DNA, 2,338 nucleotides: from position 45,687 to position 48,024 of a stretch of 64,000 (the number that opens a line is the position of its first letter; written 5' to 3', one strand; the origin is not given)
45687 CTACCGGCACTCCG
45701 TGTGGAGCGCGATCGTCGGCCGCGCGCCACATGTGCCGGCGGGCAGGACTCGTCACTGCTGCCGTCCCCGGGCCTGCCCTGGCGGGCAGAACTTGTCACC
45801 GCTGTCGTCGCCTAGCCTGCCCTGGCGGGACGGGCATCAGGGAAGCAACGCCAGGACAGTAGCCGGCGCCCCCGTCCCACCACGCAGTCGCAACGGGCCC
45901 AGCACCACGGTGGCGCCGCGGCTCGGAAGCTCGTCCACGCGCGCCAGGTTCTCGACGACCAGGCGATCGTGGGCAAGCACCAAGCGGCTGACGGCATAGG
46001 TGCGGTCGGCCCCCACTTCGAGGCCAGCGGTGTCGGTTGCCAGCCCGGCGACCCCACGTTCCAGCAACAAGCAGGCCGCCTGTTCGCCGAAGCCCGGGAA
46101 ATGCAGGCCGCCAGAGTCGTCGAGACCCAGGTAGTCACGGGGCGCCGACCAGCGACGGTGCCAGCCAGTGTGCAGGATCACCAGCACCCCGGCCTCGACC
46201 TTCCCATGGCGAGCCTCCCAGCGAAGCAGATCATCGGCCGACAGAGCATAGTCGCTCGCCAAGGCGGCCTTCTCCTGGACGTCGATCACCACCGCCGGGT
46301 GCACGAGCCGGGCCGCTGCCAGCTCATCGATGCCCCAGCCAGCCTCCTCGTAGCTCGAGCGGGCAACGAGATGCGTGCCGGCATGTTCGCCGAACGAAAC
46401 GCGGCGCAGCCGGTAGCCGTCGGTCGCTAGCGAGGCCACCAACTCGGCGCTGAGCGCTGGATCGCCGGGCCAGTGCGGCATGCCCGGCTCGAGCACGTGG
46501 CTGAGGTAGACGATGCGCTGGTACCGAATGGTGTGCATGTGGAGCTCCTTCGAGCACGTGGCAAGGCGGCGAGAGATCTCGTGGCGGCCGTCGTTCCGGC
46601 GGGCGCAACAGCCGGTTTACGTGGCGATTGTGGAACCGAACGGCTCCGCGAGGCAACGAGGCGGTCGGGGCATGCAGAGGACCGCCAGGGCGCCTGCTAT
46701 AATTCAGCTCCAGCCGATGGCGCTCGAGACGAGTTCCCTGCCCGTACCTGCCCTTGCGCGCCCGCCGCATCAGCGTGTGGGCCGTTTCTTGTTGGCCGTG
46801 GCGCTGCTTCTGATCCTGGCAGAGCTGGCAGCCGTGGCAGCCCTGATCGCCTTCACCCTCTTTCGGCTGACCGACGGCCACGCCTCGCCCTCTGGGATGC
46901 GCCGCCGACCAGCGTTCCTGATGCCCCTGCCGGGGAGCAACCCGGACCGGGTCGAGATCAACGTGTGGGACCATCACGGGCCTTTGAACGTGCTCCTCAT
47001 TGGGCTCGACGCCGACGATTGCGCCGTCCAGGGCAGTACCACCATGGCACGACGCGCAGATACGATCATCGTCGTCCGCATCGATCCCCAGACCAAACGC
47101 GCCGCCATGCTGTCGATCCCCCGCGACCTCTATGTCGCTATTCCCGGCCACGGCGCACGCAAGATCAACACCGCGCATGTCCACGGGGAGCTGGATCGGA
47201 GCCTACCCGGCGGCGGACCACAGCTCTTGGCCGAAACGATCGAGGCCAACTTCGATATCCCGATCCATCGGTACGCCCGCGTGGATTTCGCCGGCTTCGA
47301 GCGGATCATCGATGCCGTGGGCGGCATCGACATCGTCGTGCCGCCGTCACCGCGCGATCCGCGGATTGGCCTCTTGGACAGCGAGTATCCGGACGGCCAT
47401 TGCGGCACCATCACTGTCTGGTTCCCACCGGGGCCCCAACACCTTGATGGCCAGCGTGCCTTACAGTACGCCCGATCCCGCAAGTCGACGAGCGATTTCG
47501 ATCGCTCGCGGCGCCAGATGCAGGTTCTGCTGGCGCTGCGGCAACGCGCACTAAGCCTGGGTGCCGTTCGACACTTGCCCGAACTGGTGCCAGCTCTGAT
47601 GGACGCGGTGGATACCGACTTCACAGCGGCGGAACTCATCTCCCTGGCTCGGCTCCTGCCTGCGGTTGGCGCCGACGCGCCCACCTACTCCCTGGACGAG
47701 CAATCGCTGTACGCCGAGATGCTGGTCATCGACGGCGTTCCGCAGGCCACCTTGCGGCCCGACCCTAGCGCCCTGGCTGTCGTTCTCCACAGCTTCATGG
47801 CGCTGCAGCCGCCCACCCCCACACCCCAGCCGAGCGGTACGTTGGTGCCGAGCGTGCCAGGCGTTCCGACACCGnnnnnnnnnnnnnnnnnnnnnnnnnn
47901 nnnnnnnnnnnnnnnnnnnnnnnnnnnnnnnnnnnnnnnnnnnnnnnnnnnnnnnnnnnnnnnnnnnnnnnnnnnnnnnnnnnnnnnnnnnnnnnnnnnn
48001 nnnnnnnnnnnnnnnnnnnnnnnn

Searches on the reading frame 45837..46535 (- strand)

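Call 4: search_protein_families(library=pfam, proteins=[window:45837-46535:-], max_evalue=0.01)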
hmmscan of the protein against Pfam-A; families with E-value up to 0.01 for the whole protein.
window:45837-46535:- (232 aa): 1 family
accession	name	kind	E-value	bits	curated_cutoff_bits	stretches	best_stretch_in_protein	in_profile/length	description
PF04199.19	Cyclase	-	1.1e-35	123.4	23.1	1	10-173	2-141/142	Putative cyclase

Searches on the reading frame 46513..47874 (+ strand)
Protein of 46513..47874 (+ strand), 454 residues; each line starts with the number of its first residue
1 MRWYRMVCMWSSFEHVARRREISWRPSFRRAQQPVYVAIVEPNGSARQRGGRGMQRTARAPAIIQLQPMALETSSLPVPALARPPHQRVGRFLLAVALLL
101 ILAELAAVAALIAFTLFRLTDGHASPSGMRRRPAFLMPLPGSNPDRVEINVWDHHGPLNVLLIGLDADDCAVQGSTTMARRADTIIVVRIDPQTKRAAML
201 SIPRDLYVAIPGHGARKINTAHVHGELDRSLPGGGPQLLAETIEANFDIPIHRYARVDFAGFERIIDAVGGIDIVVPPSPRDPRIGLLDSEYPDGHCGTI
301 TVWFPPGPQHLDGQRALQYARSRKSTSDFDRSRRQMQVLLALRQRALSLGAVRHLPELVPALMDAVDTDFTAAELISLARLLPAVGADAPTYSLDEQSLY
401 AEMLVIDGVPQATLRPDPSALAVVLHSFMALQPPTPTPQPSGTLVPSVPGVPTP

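Call 4: search_protein_families(library=pfam, proteins=[window:46513-47874:+], max_evalue=0.01)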
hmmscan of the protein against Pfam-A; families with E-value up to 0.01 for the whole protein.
window:46513-47874:+ (454 aa): 1 family
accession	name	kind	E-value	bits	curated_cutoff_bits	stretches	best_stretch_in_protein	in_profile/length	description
PF03816.19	LytR_cpsA_psr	-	6.1e-40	137.3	24.6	1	181-346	1-148/150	LytR_cpsA_psr family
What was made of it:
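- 46717..47877 (+): LCP (LytR-CpsA-Psr) gene. It has a short N-terminal tail, one TM segment and an extracytoplasmic catalytic domain. It ends 25 nt before the HemC-like start. PF03816 at 137 bits (call 4).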
